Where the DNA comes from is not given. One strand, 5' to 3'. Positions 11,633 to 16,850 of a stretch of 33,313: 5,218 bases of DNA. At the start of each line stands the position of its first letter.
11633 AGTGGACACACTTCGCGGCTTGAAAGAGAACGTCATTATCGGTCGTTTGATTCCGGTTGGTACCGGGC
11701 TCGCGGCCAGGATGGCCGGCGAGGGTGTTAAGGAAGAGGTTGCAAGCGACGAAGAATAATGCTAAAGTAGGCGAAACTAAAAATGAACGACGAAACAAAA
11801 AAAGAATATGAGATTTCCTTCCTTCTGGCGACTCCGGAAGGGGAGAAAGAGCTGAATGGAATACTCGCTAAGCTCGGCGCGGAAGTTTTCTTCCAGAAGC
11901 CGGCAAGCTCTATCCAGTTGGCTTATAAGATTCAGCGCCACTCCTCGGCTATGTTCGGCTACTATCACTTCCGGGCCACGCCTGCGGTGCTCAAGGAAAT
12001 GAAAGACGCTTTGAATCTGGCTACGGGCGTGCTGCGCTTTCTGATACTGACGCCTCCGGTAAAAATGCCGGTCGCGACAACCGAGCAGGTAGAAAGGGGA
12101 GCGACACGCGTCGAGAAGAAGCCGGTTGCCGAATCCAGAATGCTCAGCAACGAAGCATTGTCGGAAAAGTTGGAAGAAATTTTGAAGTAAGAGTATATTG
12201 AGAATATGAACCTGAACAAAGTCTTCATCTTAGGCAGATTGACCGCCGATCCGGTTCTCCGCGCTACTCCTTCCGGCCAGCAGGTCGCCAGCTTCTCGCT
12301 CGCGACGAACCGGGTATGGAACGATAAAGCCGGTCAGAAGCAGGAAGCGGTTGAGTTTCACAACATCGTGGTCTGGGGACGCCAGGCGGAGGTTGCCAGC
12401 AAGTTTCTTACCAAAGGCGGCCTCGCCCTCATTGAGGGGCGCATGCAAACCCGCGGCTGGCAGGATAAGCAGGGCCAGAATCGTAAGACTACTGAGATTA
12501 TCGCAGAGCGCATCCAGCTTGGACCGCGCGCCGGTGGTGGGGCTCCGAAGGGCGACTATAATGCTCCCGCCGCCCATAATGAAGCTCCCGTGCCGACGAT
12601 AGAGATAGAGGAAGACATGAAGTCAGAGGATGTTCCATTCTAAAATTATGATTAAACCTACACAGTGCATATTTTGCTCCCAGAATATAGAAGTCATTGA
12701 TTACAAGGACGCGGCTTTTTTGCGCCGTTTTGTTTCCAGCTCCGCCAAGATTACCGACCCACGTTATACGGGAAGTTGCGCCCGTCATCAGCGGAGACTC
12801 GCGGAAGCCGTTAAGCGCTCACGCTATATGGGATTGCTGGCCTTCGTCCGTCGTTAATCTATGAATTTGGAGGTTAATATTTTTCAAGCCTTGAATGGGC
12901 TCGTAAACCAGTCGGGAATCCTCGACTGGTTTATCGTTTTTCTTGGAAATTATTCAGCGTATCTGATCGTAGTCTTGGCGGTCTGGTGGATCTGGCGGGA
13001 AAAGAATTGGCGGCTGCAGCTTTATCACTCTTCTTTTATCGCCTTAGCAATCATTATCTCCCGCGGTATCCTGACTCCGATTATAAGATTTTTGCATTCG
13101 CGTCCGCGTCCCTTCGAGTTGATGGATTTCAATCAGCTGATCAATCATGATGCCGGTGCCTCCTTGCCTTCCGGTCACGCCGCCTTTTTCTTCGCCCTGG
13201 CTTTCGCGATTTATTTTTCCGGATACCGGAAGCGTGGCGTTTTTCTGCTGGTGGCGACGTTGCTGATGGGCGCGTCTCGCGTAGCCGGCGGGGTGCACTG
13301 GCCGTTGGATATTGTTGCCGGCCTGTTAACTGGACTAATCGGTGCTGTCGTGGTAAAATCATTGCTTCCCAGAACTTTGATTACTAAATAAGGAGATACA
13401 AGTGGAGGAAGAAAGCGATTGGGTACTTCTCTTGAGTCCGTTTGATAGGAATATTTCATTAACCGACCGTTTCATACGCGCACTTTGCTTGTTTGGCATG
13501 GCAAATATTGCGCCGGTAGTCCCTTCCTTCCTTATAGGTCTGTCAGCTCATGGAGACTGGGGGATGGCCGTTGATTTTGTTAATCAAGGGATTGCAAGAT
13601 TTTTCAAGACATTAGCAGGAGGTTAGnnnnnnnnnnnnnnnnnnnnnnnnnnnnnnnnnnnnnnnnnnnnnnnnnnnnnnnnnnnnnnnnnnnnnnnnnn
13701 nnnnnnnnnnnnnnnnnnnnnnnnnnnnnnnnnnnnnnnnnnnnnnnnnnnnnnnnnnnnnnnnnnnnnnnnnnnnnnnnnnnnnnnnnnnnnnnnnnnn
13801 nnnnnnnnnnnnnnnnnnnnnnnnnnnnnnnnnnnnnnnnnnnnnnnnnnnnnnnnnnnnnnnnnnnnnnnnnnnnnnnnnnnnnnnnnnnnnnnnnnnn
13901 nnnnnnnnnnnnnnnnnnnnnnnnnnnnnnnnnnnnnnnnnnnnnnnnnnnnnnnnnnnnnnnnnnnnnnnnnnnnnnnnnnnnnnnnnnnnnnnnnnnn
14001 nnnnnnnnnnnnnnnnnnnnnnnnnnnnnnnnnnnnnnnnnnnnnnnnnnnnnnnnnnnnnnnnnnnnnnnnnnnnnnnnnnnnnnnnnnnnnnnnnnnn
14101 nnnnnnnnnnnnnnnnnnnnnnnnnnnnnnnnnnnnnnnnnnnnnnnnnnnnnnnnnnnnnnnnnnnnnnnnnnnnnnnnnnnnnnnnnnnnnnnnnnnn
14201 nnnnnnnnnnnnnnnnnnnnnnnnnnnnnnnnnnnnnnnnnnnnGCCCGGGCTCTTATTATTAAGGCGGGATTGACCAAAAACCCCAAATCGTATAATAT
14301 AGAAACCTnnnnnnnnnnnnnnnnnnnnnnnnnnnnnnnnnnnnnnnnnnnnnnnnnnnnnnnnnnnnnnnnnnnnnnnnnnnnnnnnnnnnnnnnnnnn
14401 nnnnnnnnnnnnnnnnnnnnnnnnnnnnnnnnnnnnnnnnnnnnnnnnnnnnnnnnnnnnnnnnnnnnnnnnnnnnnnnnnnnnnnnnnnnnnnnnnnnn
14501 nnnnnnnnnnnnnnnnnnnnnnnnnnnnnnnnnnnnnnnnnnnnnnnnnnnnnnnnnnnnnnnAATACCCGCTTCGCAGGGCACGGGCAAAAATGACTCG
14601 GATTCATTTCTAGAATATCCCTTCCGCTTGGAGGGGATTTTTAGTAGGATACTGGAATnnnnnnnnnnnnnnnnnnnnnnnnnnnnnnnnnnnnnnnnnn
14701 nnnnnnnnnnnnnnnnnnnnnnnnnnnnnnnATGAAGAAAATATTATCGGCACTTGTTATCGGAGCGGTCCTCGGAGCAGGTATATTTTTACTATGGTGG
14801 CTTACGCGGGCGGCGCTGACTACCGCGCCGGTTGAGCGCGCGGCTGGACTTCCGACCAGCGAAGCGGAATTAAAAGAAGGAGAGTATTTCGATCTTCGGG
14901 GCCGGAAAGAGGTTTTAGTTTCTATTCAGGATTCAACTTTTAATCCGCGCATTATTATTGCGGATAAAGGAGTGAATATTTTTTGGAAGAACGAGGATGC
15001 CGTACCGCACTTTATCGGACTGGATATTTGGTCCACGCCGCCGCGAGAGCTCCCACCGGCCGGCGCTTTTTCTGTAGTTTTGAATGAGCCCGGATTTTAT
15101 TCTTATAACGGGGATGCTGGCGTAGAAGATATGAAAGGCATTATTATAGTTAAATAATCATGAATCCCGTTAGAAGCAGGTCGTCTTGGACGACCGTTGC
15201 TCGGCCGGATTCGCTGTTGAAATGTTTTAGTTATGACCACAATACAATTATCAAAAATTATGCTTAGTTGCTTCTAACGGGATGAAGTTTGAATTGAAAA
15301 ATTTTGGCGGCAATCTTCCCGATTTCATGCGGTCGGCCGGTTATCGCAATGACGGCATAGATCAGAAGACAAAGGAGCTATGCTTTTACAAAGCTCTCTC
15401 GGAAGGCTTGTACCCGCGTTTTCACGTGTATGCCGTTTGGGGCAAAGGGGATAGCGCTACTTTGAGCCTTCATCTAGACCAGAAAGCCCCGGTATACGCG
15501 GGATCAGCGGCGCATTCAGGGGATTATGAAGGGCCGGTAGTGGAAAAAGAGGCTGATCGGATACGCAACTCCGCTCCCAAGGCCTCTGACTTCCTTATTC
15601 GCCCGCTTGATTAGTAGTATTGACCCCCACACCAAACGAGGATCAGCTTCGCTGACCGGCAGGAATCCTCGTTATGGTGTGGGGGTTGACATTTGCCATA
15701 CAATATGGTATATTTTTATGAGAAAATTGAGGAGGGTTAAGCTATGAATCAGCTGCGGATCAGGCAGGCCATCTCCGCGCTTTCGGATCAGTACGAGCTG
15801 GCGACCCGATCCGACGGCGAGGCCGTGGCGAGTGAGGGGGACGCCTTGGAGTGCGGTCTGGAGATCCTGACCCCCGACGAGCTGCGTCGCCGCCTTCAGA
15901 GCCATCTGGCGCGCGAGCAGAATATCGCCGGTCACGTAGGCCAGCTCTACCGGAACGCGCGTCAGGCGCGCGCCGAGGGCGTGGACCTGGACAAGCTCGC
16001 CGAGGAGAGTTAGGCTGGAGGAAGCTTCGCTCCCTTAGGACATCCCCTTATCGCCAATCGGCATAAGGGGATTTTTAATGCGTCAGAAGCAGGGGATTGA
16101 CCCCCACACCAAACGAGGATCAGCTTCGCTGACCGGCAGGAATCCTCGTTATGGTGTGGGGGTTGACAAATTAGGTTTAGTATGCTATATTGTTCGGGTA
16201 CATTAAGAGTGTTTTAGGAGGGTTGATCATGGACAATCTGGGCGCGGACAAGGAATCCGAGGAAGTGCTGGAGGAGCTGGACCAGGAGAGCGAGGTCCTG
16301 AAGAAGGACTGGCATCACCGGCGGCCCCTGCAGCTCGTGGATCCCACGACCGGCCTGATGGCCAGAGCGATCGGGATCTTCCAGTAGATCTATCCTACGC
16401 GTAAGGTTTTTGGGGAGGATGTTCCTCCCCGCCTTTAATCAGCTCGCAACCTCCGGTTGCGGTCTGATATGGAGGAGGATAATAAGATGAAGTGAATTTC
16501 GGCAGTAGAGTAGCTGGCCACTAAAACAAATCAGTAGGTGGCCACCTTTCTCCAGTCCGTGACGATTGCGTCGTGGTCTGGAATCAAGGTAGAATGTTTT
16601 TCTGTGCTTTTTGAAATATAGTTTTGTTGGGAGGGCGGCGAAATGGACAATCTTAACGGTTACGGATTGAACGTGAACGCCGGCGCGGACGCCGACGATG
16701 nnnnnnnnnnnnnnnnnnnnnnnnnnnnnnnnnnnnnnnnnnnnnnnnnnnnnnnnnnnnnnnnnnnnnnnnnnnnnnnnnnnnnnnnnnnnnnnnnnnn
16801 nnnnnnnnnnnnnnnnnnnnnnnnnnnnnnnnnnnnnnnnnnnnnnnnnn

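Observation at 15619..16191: Two identical 73-bp palindrome-promoter modules 477 bp apart, sharing arms with the rpoB upstream element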

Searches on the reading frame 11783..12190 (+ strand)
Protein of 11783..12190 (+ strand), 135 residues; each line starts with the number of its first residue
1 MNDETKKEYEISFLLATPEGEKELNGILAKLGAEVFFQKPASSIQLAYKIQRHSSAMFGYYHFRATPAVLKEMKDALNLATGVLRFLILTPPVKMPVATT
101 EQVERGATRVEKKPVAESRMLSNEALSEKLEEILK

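Call 7: search_protein_families(library=pfam, proteins=[window:11783-12190:+])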
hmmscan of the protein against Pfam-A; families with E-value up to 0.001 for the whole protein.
window:11783-12190:+ (135 aa): 1 family
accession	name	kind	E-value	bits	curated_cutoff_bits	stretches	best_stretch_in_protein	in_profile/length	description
PF01250.22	Ribosomal_S6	-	7.2e-10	39.4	27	1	22-89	22-89/90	Ribosomal protein S6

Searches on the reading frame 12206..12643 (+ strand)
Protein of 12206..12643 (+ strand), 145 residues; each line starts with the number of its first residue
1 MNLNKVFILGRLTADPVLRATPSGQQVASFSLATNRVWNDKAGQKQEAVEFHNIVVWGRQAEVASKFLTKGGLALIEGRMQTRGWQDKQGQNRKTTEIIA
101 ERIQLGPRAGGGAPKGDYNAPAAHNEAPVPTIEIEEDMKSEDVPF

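Call 7: search_protein_families(library=pfam, proteins=[window:12206-12643:+])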
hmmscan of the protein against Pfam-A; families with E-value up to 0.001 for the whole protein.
window:12206-12643:+ (145 aa): 2 families
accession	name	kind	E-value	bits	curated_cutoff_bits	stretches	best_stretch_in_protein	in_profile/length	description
PF00436.31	SSB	-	8.6e-37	125.8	26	1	3-105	1-103/104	Single-strand binding protein family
PF22657.2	SSB_1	-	8.9e-05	23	27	0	4-65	1-61/91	Another single-strand binding protein family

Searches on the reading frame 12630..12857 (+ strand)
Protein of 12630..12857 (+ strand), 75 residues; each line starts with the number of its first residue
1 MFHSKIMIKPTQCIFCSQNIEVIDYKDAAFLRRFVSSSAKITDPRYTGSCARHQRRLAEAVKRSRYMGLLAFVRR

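Call 7: search_protein_families(library=pfam, proteins=[window:12630-12857:+])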
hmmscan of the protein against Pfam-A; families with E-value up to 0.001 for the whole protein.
window:12630-12857:+ (75 aa): 1 family
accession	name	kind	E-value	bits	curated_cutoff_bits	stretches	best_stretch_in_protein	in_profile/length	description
PF01084.26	Ribosomal_S18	-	5.4e-21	74.9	21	1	19-70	1-52/52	Ribosomal protein S18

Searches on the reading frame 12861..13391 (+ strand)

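Call 7: search_protein_families(library=pfam, proteins=[window:12861-13391:+])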
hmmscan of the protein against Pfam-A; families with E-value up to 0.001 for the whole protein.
window:12861-13391:+ (176 aa): 2 families
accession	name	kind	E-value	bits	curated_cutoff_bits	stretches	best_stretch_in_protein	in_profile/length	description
PF01569.27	PAP2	-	8.6e-20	71.2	27.2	1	60-169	4-125/130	PAP2 superfamily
PF14378.12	PAP2_3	-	1.7e-08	35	27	1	5-163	12-189/190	PAP2 superfamily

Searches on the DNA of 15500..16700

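Call 15: search_rna_families(source=window, start=15500, end=16700, threshold=evalue, max_evalue=10)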
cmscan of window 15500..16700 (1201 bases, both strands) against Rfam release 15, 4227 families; matches with E-value up to 10: 4.
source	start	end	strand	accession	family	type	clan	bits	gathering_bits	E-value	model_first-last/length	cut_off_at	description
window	16096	16167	+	RF04241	mir-5014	Gene; miRNA;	-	18.5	101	1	1-123/123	no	mir-5014 microRNA precursor family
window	15608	15700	+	RF00822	mir-274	Gene; miRNA;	-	18.2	56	1.6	1-97/97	no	mir-274 microRNA precursor family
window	16085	16179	+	RF00822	mir-274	Gene; miRNA;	-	16.6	56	4.5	1-97/97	no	mir-274 microRNA precursor family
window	16266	16323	+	RF02522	Virus_CITE_8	Cis-reg;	-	16.1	80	7.2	1-71/71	no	Pea enation mosaic virus-2 cap-independent translation element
